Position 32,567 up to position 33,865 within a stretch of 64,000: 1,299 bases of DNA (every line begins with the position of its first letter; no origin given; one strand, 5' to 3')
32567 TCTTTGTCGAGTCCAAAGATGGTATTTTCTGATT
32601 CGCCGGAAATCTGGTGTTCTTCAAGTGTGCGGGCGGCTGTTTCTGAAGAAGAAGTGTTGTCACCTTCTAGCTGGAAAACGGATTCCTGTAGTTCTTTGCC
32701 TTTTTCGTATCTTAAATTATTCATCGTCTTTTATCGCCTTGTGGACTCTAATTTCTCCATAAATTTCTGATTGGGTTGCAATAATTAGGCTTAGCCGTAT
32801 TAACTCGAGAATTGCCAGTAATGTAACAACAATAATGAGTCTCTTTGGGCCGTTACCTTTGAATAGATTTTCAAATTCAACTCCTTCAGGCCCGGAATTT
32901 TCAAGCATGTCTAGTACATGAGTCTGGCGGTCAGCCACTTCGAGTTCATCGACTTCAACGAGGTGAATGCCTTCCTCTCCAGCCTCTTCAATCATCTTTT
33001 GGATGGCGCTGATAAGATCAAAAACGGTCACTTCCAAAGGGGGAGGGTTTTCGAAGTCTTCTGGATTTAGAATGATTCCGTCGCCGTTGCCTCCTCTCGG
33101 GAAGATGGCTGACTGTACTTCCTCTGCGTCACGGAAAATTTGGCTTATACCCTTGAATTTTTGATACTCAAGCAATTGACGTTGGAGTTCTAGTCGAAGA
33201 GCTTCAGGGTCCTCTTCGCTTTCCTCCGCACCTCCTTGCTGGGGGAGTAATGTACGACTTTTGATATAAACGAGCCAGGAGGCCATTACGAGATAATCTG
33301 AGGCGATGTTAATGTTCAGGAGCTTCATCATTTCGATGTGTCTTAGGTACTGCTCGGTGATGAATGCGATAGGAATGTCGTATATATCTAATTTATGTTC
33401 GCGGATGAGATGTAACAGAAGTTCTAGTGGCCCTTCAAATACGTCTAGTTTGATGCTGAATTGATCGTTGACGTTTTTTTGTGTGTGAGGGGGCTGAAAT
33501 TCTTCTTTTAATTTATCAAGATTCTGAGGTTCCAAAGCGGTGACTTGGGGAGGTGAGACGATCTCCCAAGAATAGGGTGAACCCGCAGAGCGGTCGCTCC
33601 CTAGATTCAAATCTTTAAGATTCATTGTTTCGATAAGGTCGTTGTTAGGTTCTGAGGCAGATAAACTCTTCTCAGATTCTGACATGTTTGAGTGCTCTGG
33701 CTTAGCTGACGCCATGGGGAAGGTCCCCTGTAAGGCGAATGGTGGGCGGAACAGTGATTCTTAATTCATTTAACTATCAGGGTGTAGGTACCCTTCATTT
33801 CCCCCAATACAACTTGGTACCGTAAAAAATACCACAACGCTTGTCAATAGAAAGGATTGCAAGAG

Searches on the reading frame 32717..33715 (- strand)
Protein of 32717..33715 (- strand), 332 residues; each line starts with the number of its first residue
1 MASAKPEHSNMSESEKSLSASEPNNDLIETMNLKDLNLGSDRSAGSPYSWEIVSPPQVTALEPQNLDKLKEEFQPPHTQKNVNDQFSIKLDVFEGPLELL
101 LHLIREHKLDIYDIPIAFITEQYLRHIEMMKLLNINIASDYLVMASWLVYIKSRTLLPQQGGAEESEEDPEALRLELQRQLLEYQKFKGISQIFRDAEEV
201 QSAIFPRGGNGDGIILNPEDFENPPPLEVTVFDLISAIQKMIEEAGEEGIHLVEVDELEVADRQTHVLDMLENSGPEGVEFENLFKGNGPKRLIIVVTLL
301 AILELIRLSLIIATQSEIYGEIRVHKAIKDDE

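Call 28: search_protein_families(library=pfam, proteins=[window:32717-33715:-], max_evalue=0.00001)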
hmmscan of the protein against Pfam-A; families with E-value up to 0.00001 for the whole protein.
window:32717-33715:- (332 aa): 1 family
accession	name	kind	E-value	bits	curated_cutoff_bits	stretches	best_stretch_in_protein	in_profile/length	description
PF02616.19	SMC_ScpA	-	3.4e-36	125.8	24.6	1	103-325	1-230/232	Segregation and condensation protein ScpA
